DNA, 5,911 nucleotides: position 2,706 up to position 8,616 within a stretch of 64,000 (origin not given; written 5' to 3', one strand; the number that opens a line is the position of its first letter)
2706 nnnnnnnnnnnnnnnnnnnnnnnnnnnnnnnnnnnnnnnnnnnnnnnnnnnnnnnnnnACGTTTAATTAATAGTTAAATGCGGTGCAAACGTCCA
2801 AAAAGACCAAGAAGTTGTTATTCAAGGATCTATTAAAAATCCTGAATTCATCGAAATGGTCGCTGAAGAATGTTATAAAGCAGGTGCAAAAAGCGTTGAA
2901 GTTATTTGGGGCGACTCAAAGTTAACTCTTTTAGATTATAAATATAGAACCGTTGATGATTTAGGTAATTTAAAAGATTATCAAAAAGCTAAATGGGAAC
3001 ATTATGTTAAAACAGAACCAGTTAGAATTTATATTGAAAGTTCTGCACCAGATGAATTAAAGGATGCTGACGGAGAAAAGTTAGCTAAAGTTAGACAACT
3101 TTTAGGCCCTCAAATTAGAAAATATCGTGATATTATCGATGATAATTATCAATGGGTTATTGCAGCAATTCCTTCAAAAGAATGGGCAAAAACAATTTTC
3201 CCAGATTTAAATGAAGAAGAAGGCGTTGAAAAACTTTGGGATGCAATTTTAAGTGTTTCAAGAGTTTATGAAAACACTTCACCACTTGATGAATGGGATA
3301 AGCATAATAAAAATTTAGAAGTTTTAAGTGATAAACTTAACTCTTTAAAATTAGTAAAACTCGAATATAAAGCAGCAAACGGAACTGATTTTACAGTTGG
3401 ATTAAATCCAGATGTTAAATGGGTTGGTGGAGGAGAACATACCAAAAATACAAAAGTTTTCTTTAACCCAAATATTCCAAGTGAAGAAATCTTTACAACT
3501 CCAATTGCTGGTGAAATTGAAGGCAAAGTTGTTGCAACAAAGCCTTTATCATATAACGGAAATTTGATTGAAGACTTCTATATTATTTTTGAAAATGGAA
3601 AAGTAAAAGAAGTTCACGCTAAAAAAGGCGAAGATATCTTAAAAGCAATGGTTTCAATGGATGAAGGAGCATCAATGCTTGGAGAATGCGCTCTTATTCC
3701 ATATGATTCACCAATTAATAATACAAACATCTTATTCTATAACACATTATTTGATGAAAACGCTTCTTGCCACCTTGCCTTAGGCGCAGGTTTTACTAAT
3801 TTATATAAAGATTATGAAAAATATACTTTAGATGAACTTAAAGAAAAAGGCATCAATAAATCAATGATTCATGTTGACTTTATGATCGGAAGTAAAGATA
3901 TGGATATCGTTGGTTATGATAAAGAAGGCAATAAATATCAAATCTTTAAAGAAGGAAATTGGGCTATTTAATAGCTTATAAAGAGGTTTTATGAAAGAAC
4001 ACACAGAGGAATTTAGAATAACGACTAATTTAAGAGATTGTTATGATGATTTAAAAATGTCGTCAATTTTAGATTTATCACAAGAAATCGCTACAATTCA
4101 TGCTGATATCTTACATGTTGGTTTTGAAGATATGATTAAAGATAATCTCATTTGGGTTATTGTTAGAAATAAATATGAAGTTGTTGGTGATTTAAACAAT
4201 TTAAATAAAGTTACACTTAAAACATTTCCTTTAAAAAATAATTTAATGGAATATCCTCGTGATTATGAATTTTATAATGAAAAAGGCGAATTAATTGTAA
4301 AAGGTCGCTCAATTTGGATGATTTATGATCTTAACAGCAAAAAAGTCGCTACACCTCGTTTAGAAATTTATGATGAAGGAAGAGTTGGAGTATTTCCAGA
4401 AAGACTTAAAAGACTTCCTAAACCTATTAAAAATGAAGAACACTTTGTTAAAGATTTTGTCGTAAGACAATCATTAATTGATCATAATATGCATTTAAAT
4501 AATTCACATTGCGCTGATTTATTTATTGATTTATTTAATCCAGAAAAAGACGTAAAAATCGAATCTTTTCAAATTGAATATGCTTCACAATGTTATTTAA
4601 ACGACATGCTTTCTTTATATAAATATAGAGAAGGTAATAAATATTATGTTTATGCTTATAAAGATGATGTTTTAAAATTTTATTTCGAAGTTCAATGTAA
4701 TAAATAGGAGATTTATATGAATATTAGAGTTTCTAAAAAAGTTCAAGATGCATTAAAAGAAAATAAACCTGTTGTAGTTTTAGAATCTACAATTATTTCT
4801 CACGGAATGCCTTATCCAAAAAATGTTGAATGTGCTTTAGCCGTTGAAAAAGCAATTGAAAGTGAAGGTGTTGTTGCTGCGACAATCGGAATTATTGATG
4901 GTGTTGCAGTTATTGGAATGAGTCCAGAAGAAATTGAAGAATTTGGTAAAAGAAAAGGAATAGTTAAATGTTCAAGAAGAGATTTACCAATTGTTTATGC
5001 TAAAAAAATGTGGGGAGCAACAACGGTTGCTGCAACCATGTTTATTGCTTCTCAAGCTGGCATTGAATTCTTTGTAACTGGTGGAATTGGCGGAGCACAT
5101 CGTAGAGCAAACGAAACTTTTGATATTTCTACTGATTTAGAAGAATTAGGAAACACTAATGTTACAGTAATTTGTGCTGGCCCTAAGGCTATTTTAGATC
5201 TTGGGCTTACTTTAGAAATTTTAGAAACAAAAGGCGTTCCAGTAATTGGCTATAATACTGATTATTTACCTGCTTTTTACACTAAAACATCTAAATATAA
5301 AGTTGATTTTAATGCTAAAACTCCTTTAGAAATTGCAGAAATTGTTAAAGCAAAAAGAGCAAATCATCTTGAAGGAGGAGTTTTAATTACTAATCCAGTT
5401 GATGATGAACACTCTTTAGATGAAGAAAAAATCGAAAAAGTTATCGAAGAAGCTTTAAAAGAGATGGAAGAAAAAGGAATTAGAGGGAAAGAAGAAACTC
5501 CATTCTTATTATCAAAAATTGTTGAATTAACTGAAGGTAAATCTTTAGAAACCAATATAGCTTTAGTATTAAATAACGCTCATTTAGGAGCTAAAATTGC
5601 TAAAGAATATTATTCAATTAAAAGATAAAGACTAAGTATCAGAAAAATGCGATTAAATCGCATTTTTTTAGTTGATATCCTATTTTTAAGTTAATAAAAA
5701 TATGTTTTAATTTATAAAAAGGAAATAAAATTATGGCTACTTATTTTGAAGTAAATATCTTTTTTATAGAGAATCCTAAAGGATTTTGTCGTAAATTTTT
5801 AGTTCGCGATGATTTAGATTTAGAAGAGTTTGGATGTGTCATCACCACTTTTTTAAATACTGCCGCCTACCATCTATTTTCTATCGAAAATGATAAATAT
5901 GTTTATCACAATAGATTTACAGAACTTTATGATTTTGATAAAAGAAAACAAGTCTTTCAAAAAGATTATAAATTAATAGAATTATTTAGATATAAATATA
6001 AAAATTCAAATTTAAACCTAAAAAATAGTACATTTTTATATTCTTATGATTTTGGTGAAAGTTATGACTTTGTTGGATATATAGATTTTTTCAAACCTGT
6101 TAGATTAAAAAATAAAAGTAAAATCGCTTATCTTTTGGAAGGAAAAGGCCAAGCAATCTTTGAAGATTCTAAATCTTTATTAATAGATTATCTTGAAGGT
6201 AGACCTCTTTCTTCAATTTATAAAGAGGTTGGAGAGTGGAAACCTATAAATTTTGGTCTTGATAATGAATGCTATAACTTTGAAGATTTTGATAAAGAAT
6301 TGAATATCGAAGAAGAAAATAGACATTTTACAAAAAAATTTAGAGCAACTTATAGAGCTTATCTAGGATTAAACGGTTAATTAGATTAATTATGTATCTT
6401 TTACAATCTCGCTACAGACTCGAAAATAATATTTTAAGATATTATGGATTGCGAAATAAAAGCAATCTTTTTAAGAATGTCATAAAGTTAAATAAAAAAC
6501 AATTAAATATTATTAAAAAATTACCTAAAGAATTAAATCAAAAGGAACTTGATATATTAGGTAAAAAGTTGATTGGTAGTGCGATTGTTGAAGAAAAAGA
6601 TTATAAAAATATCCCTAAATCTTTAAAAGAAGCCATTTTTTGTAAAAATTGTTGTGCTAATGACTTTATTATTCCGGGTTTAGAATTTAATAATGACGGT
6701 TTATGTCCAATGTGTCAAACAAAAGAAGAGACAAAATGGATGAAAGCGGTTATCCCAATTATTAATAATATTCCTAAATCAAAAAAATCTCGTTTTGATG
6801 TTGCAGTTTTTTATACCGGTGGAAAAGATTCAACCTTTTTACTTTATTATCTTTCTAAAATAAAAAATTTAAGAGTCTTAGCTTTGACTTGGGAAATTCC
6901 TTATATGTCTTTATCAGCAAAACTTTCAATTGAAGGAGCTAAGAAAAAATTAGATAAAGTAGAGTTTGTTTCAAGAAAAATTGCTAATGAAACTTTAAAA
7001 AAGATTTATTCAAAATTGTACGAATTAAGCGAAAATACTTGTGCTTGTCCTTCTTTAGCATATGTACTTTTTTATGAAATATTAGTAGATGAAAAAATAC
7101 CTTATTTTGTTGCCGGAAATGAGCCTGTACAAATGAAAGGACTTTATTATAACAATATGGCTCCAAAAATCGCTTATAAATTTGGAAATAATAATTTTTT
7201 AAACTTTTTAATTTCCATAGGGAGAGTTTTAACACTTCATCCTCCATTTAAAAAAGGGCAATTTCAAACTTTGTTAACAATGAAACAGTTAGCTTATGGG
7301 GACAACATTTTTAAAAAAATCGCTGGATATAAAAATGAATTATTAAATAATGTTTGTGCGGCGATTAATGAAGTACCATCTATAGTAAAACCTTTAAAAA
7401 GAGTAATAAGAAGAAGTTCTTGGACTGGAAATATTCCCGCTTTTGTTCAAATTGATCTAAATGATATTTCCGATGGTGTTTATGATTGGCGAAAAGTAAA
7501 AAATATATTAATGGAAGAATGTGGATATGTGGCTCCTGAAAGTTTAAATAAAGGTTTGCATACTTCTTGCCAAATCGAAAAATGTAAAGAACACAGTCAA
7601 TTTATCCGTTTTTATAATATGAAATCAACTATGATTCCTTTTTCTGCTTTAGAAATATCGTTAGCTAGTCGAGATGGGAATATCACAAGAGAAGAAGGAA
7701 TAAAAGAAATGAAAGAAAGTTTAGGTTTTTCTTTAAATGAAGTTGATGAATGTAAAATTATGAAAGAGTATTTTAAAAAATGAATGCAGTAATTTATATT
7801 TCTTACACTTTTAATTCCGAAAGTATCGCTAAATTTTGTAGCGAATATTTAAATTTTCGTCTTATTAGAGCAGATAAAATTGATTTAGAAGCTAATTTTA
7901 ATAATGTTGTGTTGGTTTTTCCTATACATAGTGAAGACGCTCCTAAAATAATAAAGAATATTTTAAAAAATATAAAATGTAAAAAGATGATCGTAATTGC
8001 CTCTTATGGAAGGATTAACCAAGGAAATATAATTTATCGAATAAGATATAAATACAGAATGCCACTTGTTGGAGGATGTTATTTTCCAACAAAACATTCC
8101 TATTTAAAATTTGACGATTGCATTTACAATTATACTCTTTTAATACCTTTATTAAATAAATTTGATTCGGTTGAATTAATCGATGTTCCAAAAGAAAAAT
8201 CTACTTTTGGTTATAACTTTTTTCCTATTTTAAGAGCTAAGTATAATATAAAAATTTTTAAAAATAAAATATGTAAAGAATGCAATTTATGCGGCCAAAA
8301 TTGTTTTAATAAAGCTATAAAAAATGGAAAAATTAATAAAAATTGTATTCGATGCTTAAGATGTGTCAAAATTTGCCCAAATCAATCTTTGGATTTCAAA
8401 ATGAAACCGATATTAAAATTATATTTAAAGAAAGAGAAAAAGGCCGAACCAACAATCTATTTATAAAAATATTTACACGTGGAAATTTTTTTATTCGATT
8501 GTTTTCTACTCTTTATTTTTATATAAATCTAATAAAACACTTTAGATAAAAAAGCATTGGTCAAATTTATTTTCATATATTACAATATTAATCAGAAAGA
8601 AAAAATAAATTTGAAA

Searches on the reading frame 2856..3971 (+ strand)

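Call 82: search_protein_families(library=pfam, max_evalue=0.00001, proteins=[window:2856-3971:+])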
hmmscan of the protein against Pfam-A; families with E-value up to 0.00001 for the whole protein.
window:2856-3971:+ (371 aa): 1 family
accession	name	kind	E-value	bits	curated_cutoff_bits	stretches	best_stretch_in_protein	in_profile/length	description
PF02073.20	Peptidase_M29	-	1.2e-135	452.9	27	1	1-369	39-406/406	Thermophilic metalloprotease (M29)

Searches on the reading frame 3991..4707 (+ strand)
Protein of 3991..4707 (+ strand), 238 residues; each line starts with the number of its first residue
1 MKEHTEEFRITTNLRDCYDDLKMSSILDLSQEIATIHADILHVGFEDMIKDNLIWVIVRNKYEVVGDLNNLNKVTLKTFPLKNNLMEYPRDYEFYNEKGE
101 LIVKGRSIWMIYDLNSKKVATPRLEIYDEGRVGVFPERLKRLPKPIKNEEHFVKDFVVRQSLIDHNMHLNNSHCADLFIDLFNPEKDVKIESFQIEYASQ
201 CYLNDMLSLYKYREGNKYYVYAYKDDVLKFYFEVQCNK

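Call 82: search_protein_families(library=pfam, max_evalue=0.00001, proteins=[window:3991-4707:+])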
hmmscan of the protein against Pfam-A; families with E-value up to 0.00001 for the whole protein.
window:3991-4707:+ (238 aa): 1 family
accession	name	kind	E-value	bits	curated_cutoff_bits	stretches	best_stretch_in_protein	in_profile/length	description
PF01643.23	Acyl-ACP_TE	-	1.3e-14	54.5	23.7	1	3-127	3-128/131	Acyl-ACP thioesterase N-terminal domain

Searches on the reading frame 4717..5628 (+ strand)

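Call 82: search_protein_families(library=pfam, max_evalue=0.00001, proteins=[window:4717-5628:+])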
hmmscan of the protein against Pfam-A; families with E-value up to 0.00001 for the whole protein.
window:4717-5628:+ (303 aa): 1 family
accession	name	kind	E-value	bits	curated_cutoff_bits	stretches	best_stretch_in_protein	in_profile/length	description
PF04227.17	Indigoidine_A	-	3.2e-124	414.4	25.2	1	8-297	1-291/291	Indigoidine synthase A like protein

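Call 84: search_protein_families(library=ncbifam, max_evalue=0.00001, proteins=[window:4717-5628:+])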
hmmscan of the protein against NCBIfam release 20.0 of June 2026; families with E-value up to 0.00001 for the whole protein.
window:4717-5628:+ (303 aa): 0 families

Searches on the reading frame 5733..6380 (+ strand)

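Call 82: search_protein_families(library=pfam, max_evalue=0.00001, proteins=[window:5733-6380:+])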
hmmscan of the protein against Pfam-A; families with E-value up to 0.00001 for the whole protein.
window:5733-6380:+ (215 aa): 1 family
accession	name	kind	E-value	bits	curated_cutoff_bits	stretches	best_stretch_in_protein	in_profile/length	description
PF07929.16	PRiA4_ORF3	-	1.8e-11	44.5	26.6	1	19-149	17-135/173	Plasmid pRiA4b ORF-3-like protein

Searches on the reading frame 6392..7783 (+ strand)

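Call 82: search_protein_families(library=pfam, max_evalue=0.00001, proteins=[window:6392-7783:+])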
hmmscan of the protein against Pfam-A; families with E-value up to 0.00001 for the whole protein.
window:6392-7783:+ (463 aa): 0 families

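Call 84: search_protein_families(library=ncbifam, max_evalue=0.00001, proteins=[window:6392-7783:+])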
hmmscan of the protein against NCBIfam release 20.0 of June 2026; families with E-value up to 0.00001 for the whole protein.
window:6392-7783:+ (463 aa): 1 family
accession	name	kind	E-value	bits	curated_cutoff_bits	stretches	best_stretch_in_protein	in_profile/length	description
TIGR03573.1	WbuX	subfamily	2.2e-18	66.8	203.2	1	82-247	2-174/344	N-acetyl sugar amidotransferase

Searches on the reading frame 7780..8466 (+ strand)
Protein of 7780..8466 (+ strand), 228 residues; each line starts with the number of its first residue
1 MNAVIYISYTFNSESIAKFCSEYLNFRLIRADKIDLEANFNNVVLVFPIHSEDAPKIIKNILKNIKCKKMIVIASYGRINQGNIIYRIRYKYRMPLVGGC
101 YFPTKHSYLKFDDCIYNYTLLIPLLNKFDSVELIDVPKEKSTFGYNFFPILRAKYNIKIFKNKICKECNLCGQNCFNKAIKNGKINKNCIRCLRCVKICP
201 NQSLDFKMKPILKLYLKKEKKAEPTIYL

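Call 82: search_protein_families(library=pfam, max_evalue=0.00001, proteins=[window:7780-8466:+])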
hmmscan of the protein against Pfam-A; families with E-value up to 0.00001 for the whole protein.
window:7780-8466:+ (228 aa): 0 families

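Call 84: search_protein_families(library=ncbifam, max_evalue=0.00001, proteins=[window:7780-8466:+])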
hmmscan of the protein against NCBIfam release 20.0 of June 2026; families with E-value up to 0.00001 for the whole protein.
window:7780-8466:+ (228 aa): 1 family
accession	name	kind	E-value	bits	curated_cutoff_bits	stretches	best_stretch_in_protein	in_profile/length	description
NF038196.1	ferrodoxin_EFR1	subfamily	2.1e-13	50.9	75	1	146-208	168-233/242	EFR1 family ferrodoxin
